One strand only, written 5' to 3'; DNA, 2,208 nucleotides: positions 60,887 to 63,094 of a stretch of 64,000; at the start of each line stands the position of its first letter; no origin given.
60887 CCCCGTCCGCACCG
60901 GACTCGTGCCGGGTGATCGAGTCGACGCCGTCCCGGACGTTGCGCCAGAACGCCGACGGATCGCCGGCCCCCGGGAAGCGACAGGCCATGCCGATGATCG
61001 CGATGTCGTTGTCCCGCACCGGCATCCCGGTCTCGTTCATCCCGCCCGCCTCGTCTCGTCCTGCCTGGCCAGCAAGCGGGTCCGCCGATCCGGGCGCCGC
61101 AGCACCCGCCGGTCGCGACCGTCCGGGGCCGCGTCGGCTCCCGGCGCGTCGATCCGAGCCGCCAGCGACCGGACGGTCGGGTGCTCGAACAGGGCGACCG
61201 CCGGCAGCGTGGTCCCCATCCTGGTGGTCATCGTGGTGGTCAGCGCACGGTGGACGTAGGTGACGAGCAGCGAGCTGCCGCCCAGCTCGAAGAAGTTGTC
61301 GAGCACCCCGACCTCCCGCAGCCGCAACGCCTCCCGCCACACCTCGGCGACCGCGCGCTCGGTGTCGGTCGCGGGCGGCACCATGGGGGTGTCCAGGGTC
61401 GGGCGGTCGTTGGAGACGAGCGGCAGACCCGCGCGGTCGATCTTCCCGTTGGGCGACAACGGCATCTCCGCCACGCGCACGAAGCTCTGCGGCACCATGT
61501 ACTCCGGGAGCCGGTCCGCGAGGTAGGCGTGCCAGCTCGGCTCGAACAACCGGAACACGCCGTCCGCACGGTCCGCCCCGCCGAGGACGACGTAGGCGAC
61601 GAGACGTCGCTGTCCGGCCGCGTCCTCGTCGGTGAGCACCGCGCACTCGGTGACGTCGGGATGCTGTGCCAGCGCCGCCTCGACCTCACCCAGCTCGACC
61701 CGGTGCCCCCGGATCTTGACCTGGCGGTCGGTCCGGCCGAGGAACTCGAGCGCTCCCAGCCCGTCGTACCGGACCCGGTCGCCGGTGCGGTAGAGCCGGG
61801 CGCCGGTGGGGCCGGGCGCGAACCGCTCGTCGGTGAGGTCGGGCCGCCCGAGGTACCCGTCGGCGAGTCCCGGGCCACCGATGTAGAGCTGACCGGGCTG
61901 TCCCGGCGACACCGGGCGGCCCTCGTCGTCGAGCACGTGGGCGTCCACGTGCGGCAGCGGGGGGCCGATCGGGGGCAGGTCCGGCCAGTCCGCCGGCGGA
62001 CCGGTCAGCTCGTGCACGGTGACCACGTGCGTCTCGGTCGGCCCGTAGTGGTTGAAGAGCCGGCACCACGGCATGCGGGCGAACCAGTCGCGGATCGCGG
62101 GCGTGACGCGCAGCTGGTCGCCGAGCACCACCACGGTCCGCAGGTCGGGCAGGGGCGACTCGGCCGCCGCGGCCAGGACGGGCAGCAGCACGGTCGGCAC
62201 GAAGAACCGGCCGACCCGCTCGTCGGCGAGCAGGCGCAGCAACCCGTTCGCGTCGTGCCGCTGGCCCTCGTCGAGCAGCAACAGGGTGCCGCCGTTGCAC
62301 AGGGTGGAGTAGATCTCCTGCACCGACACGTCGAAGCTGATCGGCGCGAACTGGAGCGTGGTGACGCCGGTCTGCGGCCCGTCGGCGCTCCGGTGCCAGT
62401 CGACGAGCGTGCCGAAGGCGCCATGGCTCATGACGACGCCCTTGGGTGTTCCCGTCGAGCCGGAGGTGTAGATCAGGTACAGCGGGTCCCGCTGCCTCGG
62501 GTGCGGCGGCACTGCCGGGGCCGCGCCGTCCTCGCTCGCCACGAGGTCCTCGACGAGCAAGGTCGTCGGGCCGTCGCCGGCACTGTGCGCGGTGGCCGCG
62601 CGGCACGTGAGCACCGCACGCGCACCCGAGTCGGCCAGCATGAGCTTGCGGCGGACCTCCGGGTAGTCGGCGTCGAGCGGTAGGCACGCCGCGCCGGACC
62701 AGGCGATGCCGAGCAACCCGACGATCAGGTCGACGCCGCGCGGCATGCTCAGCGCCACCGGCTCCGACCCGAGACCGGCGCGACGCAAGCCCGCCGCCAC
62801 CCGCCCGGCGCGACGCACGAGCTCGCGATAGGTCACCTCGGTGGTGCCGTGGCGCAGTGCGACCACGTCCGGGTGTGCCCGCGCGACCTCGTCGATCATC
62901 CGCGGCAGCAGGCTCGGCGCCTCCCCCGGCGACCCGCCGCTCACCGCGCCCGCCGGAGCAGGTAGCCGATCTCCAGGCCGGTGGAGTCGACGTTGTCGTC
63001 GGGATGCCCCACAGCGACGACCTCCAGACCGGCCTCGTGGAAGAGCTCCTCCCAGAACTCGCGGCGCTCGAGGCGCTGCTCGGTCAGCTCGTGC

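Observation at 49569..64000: Compact hybrid NRPS-PKS gene cluster with an unusual enzyme set that I cannot match to a characterised pathway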

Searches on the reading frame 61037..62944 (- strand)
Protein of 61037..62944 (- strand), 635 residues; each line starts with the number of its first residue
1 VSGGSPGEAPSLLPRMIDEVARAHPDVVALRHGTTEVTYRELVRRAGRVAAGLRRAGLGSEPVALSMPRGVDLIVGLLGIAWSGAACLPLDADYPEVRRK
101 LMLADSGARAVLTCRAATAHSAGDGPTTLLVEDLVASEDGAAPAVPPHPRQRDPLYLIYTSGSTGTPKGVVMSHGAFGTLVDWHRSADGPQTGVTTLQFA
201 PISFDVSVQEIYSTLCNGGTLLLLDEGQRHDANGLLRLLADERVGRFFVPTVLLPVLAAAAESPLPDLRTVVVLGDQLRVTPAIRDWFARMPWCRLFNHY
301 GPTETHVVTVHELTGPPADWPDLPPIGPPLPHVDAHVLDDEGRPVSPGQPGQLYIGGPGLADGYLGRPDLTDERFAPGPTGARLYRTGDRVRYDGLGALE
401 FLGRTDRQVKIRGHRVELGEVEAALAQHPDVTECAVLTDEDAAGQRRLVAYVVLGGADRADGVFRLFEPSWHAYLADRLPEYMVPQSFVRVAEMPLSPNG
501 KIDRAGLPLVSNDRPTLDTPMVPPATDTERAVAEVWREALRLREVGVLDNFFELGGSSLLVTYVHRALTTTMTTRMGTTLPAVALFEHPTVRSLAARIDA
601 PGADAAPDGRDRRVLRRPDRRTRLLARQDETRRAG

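Call 6: search_protein_families(library=pfam, proteins=[window:61037-62944:-], max_evalue=0.01)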
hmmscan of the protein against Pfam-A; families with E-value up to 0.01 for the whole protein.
window:61037-62944:- (635 aa): 3 families
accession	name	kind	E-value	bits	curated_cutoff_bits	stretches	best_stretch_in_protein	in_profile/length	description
PF00501.34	AMP-binding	-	1.7e-76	258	29.9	1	18-365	2-384/384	AMP-binding enzyme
PF13193.12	AMP-binding_C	-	1.5e-13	51.9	24.5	1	420-501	1-76/76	AMP-binding enzyme C-terminal domain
PF00550.31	PP-binding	-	1.6e-09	38.4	20.8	1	531-598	2-67/67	Phosphopantetheine attachment site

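Call 8: search_protein_families(library=ncbifam, proteins=[window:61037-62944:-], max_evalue=0.1)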
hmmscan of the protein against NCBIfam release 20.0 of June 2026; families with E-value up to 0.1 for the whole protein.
window:61037-62944:- (635 aa): 107 families (the best 25 are shown)
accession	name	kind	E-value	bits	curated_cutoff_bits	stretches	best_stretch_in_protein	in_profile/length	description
NF004282.0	PRK05691.1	subfamily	7.1e-120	400.7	4090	1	9-620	1129-1725/4334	non-ribosomal peptide synthase/polyketide synthase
TIGR01733.1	AA-adenyl-dom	subfamily_domain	6e-116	387.6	317.4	1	38-436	1-409/409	amino acid adenylation domain-containing protein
NF038078.1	NRPS_MxcG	equivalog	1.7e-113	380.2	2300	1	15-602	460-1045/1442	myxochelin non-ribosomal peptide synthetase MxcG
NF041803.1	NRPS_SolG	exception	3.7e-110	369.2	2200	1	15-597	565-1154/1163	solanimycin non-ribosomal peptide synthetase SolG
NF047350.1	aureusi_NRPS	equivalog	1.2e-94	317.6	2500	1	18-598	420-975/2373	aureusimine non-ribosomal peptide synthetase AusA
NF007605.2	PRK10252.1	equivalog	1.4e-82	277.9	2400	1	13-600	456-1043/1292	enterobactin non-ribosomal peptide synthetase EntF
TIGR01734.1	D-ala-DACP-lig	equivalog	4.1e-78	263.2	559.85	1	16-507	5-498/504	D-alanine--poly(phosphoribitol) ligase subunit DltA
NF003417.0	PRK04813.1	subfamily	4.5e-75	253.1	476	1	16-507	8-499/505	D-alanine--poly(phosphoribitol) ligase subunit DltA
NF004837.0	PRK06187.1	subfamily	2.9e-52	177.6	476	1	9-506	6-517/531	long-chain-fatty-acid--CoA ligase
TIGR03443.1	alpha_am_amid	equivalog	5.6e-52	176.4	1030.1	2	157-599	420-918/1390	L-aminoadipate-semialdehyde dehydrogenase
TIGR03098.1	ligase_PEP_1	hypoth_equivalog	1e-44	152.9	592.35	1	13-507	2-514/517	acyl-CoA ligase (AMP-forming), exosortase A system-associated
NF005858.0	PRK07787.1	subfamily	4.1e-41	140.9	575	1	19-505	9-466/471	acyl-CoA synthetase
NF004511.1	PRK05852.1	equivalog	6.7e-41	140.5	650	1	15-506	3-499/505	FadD7 family fatty acid--CoA ligase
NF004822.0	PRK06178.1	equivalog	2.7e-38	131.9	782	2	134-507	194-563/571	acyl-CoA synthetase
NF006182.0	PRK08316.1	subfamily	5.3e-37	127.5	663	1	15-502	15-508/523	fatty acyl-CoA synthetase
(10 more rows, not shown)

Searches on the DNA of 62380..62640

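Call 73: search_rna_families(source=window, start=62380, end=62640, threshold=evalue, max_evalue=10)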
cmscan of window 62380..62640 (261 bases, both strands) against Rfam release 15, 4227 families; matches with E-value up to 10: 1.
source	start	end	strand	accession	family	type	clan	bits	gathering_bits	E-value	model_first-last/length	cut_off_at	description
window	62505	62539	+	RF00942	mir-1224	Gene; miRNA;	-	17.5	105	1.3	22-59/86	no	mir-1224 microRNA precursor family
